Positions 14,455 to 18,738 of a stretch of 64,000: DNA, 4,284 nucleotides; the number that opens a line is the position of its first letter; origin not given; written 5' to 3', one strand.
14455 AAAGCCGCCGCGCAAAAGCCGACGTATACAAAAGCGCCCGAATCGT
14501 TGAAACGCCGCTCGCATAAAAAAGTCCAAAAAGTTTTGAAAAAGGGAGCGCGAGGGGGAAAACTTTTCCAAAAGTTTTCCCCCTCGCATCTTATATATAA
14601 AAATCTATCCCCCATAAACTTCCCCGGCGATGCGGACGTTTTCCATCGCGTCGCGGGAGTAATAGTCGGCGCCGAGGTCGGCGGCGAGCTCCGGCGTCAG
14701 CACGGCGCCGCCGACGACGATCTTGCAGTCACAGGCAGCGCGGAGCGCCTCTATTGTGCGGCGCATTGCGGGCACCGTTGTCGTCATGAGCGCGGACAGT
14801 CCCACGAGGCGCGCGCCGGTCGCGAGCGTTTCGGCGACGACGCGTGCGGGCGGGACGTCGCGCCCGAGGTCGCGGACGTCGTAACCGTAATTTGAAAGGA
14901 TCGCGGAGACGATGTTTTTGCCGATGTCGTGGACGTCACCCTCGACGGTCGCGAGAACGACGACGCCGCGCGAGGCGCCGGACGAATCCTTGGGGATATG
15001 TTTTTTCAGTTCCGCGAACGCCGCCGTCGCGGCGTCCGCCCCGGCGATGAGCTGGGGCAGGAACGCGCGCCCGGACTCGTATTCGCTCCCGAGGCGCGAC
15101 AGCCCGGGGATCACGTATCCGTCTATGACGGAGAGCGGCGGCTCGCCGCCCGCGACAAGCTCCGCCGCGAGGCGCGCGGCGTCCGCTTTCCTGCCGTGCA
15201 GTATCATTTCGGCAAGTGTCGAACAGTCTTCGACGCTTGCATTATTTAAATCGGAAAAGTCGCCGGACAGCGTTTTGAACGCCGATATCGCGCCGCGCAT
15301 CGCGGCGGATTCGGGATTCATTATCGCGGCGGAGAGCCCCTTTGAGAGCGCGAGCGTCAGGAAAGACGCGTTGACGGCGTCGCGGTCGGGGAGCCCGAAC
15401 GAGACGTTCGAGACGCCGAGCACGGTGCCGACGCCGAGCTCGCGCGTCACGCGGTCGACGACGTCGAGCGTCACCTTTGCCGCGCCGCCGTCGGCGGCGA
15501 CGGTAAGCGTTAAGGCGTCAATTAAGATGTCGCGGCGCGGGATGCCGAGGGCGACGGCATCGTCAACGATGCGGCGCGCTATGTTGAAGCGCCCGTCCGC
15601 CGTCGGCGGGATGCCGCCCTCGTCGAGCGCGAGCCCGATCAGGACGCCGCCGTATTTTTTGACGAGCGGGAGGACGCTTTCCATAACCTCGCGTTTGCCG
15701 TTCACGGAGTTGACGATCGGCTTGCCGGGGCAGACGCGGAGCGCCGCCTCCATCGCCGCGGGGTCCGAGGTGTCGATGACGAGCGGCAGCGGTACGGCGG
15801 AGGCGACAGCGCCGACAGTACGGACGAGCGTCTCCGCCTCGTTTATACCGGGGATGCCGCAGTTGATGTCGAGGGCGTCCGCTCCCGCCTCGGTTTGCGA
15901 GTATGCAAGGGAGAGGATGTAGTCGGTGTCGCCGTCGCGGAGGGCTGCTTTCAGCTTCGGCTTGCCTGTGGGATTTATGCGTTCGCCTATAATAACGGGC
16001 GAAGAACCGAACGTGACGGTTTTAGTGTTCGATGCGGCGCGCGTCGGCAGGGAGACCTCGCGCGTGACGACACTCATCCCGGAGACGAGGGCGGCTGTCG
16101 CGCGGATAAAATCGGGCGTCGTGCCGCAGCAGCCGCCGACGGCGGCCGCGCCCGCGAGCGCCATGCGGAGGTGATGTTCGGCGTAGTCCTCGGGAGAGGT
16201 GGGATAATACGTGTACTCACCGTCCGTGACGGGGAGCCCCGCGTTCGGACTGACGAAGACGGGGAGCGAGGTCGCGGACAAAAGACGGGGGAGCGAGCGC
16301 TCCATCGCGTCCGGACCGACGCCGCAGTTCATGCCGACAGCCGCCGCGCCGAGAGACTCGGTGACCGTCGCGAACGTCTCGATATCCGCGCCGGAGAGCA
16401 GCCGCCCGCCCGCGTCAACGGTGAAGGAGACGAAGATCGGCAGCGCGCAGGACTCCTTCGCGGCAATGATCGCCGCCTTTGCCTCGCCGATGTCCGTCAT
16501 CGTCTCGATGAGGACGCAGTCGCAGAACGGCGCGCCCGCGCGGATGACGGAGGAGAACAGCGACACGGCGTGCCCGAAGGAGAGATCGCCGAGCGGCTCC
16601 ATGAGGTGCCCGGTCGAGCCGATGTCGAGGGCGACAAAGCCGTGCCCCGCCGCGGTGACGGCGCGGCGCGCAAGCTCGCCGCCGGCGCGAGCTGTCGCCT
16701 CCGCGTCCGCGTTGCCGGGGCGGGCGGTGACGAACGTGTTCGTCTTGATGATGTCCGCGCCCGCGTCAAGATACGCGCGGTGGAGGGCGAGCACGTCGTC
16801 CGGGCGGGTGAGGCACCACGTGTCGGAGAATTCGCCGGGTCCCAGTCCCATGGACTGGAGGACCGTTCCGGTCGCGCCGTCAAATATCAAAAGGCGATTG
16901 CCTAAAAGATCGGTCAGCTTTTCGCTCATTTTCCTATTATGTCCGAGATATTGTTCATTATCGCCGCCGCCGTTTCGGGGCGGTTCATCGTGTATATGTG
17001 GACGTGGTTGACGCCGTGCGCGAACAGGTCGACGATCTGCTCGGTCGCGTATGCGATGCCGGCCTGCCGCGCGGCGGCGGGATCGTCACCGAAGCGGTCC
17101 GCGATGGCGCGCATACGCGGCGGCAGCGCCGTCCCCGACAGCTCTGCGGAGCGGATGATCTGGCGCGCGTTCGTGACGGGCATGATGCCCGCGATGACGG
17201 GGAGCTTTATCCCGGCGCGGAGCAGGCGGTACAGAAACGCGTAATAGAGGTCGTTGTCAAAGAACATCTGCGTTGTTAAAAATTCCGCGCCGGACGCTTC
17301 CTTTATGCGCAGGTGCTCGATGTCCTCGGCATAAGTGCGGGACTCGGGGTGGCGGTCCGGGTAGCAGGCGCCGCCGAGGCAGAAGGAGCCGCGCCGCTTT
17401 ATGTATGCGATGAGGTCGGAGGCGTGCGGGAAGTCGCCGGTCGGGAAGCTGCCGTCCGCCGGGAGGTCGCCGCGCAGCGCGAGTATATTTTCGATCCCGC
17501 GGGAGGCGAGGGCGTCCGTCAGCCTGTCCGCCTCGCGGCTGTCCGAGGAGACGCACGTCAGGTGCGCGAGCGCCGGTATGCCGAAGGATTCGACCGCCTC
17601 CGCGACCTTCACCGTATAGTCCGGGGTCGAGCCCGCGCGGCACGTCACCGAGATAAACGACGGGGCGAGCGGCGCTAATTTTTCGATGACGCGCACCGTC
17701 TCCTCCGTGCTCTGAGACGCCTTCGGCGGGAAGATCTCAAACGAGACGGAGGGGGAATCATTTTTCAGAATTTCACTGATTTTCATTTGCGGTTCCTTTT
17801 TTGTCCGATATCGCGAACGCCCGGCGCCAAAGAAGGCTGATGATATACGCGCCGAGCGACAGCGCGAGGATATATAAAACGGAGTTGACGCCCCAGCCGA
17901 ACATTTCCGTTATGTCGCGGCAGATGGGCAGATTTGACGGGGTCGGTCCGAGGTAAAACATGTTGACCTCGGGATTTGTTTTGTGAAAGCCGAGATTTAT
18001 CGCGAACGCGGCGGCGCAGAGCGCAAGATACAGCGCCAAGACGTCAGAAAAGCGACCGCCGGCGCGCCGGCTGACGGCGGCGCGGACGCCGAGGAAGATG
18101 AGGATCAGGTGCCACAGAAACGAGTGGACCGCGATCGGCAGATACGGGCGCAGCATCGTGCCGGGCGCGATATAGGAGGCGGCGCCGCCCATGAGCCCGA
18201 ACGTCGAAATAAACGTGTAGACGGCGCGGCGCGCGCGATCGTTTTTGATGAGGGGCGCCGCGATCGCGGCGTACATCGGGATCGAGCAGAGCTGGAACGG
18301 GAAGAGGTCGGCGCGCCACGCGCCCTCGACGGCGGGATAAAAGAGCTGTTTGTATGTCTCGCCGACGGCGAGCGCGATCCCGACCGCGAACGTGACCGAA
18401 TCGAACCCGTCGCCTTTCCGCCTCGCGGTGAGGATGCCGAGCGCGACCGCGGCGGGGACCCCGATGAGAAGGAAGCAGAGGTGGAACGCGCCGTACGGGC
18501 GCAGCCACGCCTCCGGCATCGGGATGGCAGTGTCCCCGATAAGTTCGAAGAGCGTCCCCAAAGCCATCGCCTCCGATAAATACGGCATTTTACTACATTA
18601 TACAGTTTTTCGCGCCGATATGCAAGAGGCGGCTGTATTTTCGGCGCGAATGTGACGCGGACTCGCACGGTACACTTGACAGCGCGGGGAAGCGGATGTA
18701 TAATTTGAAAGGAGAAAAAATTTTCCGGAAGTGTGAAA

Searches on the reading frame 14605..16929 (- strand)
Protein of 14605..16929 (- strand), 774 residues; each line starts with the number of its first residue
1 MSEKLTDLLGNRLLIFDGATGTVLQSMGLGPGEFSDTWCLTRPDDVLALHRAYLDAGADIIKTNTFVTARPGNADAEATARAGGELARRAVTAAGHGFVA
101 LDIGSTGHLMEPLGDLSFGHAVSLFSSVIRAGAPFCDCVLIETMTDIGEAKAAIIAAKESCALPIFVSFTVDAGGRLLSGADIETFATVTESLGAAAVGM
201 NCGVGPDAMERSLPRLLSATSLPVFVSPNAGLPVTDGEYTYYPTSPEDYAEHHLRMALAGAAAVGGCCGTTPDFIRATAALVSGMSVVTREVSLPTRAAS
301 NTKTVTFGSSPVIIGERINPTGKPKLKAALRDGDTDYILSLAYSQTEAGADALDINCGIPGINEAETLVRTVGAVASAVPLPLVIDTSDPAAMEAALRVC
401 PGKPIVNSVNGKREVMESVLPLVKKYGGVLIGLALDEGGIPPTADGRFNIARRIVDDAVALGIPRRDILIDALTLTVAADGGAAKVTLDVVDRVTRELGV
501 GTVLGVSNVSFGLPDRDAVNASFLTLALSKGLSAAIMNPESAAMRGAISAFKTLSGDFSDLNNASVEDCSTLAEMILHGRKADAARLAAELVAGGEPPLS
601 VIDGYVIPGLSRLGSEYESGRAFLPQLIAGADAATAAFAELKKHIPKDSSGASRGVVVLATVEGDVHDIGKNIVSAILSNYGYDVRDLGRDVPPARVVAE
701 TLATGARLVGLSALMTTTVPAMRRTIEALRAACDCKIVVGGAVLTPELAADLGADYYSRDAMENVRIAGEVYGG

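Call 14: search_protein_families(library=pfam, proteins=[window:14605-16929:-])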
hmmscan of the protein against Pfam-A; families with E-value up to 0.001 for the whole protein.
window:14605-16929:- (774 aa): 5 families
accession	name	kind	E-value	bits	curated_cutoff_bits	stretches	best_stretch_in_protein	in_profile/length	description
PF02574.22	S-methyl_trans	-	6.9e-60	203.8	22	1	14-281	1-282/283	Homocysteine S-methyltransferase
PF02310.24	B12-binding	-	5.6e-26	91.2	32.1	1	656-765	2-120/121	B12 binding domain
PF00809.28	Pterin_bind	-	2e-25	90.3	25.5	1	315-537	1-243/244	Pterin binding enzyme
PF02607.22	B12-binding_2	-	4e-15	56.2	23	1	571-642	4-74/74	B12 binding domain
PF03599.22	CdhD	-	0.00058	19.1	24.8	0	366-434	83-150/387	CO dehydrogenase/acetyl-CoA synthase delta subunit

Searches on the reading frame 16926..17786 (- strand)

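Call 42: search_protein_families(library=pfam, proteins=[window:16926-17786:-], max_evalue=0.00001)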
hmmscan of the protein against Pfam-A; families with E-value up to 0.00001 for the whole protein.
window:16926-17786:- (286 aa): 1 family
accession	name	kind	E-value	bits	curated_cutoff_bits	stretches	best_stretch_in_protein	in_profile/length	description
PF02219.23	MTHFR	-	9.9e-72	242.1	24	1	2-280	1-286/287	Methylenetetrahydrofolate reductase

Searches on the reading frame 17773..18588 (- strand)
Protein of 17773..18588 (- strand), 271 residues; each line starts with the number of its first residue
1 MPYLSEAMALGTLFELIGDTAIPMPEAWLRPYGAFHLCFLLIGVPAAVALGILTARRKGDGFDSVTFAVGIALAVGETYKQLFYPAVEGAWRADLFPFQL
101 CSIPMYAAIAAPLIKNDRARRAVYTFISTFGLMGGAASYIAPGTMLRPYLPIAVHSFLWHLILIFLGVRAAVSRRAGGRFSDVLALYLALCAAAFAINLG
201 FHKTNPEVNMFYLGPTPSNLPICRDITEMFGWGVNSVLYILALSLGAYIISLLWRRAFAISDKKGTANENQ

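Call 42: search_protein_families(library=pfam, proteins=[window:17773-18588:-], max_evalue=0.00001)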
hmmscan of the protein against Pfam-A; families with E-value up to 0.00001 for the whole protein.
window:17773-18588:- (271 aa): 1 family
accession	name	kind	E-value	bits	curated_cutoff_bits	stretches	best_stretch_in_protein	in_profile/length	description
PF14808.11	TMEM164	-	1.5e-17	64.3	25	1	32-253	2-215/217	TMEM164 family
